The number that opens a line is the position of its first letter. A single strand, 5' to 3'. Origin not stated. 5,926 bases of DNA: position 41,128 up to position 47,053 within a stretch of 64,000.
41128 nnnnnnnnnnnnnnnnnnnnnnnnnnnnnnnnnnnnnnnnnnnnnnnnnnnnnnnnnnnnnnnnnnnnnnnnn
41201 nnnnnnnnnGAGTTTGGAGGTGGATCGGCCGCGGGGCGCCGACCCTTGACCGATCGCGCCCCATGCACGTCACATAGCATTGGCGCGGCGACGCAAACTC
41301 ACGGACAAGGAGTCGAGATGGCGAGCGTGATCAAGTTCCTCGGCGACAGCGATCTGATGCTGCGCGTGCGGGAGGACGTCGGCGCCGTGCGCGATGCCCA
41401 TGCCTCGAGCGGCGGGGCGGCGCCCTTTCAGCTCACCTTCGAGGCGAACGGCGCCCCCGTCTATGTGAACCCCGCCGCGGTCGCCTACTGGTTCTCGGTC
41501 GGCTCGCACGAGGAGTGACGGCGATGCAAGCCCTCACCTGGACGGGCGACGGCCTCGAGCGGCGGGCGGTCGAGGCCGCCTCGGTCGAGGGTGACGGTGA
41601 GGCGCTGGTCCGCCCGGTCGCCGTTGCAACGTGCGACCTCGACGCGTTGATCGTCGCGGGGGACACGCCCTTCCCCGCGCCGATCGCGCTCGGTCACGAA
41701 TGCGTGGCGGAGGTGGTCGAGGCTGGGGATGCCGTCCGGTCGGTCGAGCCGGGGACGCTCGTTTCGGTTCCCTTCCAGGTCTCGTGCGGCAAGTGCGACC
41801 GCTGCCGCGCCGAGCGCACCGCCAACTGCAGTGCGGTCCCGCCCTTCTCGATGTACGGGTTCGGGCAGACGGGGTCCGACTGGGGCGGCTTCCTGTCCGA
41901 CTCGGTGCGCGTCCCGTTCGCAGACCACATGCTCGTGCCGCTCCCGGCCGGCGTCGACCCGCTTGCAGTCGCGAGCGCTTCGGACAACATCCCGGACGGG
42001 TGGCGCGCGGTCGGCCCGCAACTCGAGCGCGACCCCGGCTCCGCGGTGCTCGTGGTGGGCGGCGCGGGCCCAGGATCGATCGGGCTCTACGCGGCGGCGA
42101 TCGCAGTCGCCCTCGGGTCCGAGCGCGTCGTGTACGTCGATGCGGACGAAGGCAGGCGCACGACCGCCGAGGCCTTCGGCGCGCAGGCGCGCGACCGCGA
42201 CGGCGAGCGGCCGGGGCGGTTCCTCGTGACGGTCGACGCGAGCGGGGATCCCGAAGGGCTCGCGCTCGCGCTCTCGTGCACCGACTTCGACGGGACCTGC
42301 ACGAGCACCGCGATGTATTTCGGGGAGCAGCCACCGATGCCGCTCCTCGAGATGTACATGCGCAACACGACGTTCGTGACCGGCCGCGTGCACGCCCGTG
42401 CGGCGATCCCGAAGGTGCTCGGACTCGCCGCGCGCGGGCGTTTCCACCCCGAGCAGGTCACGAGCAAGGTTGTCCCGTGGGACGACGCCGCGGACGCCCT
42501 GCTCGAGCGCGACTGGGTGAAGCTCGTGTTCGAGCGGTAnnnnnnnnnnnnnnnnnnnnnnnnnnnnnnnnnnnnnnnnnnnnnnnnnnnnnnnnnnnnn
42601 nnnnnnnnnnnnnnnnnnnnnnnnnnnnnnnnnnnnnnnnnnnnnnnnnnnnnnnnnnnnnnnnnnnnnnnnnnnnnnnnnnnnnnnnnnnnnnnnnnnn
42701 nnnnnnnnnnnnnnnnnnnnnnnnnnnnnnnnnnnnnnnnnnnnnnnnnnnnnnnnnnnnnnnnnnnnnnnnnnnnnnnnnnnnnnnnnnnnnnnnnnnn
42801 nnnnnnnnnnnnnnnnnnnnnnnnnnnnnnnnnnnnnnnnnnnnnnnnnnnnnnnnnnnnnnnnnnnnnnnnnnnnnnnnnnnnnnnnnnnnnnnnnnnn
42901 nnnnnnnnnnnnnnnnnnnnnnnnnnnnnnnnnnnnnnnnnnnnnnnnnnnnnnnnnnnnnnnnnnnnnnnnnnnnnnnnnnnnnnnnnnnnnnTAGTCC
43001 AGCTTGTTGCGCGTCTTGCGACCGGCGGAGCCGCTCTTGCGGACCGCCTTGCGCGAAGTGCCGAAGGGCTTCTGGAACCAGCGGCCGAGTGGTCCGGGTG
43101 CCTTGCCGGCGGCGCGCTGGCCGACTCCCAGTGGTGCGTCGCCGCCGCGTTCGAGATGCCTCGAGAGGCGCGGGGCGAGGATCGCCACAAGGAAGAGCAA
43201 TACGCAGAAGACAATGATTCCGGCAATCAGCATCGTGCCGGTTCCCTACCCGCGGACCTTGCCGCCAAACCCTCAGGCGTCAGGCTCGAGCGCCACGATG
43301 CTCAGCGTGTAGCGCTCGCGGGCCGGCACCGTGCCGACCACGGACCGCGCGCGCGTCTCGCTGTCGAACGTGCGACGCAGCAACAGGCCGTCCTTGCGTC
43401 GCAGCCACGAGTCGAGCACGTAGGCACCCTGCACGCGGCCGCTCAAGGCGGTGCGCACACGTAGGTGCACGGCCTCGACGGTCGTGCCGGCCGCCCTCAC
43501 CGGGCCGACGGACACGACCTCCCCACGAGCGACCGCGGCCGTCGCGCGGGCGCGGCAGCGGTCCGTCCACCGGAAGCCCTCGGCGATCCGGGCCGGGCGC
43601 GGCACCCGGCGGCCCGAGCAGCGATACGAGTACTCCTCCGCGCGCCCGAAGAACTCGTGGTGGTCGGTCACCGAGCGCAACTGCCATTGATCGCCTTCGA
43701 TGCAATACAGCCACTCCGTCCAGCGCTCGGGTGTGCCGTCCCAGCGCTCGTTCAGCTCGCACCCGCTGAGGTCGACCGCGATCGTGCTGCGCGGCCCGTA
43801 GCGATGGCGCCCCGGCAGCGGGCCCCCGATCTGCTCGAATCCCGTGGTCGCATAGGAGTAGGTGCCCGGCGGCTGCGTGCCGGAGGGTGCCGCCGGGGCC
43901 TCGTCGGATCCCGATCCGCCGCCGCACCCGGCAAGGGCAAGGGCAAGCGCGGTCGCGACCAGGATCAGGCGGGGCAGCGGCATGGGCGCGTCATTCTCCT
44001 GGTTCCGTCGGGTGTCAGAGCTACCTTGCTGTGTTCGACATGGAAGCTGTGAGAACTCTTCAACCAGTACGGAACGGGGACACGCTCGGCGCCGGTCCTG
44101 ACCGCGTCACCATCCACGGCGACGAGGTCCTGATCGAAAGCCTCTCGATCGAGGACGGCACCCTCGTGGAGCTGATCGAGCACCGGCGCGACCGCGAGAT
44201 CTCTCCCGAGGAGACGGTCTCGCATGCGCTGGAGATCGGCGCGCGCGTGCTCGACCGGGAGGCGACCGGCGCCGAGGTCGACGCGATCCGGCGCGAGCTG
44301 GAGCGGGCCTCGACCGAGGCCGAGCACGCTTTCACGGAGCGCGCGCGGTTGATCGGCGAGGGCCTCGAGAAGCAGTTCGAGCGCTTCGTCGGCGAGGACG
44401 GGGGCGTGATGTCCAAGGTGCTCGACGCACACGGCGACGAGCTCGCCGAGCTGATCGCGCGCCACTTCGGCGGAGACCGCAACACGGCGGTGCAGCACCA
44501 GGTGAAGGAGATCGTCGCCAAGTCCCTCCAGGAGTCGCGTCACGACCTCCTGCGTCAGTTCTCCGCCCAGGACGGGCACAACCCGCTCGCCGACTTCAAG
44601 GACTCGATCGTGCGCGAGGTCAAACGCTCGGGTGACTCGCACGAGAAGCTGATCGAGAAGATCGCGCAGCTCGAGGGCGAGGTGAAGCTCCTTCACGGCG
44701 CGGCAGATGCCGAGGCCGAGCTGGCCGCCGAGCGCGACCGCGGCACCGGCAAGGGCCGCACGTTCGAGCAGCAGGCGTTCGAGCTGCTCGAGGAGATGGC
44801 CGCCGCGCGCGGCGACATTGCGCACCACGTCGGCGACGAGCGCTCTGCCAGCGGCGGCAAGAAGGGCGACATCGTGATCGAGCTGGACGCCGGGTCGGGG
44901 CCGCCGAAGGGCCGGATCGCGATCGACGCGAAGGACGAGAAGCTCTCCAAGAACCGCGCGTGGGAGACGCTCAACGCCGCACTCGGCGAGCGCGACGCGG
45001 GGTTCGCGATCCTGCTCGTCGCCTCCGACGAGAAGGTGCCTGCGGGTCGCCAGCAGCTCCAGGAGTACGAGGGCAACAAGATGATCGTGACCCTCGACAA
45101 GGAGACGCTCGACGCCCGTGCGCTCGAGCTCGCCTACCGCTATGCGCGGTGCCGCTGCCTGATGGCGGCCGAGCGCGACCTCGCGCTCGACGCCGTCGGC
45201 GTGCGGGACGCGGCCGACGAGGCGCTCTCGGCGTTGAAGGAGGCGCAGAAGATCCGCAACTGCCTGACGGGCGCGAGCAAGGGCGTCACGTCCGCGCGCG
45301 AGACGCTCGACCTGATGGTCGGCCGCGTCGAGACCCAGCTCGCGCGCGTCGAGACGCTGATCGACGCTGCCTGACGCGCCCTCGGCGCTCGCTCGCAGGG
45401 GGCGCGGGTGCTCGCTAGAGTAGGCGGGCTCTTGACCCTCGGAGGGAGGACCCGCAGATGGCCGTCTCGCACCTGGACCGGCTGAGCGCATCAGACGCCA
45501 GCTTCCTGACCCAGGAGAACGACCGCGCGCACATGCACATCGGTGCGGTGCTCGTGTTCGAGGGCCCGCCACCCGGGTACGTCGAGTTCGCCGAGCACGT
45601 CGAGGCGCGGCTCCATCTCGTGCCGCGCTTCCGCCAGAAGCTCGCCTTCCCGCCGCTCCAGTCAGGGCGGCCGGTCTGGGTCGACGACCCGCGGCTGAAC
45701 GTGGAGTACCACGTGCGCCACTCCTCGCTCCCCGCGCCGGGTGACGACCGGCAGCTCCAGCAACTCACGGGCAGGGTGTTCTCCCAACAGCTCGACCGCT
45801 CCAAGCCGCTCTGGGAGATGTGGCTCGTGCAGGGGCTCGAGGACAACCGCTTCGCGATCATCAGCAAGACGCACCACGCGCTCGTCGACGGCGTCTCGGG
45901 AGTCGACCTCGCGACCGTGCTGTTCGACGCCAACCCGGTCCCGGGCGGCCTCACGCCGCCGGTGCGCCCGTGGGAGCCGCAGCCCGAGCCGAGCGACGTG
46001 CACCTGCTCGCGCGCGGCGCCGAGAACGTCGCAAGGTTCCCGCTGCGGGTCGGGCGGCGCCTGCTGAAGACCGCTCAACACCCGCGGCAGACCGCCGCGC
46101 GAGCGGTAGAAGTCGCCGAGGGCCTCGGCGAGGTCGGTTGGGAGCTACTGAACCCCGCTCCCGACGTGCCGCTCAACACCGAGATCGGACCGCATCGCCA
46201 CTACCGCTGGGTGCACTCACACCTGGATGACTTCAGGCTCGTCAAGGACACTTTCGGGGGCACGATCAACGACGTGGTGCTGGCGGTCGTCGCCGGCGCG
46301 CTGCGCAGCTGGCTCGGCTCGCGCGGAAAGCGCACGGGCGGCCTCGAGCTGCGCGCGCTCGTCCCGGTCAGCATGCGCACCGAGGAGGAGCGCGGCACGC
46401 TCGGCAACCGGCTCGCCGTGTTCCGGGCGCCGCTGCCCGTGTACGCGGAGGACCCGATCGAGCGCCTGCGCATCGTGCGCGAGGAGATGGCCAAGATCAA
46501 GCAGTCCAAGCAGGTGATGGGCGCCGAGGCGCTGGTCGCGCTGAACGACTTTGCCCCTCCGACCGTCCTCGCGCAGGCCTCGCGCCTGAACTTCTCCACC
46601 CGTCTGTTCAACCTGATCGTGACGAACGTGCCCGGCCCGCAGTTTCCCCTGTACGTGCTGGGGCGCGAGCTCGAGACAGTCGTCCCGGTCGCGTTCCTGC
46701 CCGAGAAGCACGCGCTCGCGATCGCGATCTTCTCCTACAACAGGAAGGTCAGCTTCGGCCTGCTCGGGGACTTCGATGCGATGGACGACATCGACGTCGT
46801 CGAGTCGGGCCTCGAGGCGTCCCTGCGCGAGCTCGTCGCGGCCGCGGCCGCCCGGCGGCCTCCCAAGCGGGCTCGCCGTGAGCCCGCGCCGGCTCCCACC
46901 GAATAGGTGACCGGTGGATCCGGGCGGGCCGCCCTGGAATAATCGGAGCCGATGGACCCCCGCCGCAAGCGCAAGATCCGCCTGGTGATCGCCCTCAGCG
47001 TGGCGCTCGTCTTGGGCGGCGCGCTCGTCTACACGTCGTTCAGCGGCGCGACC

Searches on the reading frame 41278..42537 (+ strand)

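Call 30: search_protein_families(library=pfam, proteins=[window:41278-42537:+], max_evalue=0.001)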
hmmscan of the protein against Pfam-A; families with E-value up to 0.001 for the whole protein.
window:41278-42537:+ (420 aa): 2 families
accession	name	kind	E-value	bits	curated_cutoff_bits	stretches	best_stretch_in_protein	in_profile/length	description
PF08240.17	ADH_N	-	1.1e-18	67.8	23.5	1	105-223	1-103/104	Alcohol dehydrogenase GroES-like domain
PF00107.32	ADH_zinc_N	-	4.8e-09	36.7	31.8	1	268-384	2-127/129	Zinc-binding dehydrogenase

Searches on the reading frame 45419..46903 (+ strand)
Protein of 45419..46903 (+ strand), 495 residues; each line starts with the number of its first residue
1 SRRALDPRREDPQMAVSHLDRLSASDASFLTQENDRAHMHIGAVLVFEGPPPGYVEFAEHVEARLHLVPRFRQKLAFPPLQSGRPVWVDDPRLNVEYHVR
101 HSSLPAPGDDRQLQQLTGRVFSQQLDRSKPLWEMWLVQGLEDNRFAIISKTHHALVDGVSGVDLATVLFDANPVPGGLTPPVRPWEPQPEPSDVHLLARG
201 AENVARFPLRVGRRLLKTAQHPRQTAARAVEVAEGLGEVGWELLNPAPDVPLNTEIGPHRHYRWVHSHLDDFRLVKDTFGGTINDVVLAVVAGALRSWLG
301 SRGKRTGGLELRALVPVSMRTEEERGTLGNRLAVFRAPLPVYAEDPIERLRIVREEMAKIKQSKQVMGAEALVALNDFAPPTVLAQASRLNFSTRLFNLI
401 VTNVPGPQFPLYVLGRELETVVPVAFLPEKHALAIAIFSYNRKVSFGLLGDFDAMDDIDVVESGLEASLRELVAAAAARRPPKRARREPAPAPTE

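Call 30: search_protein_families(library=pfam, proteins=[window:45419-46903:+], max_evalue=0.001)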
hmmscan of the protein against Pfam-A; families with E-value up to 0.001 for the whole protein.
window:45419-46903:+ (495 aa): 2 families
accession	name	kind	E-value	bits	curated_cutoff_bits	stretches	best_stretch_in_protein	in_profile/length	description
PF03007.21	WS_DGAT_cat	-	2e-67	228.2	23.6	1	22-287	1-263/263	Wax ester synthase/diacylglycerol acyltransferase catalytic domain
PF06974.18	WS_DGAT_C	-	3.6e-32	111.9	20.7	1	329-472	2-144/145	WS/DGAT C-terminal domain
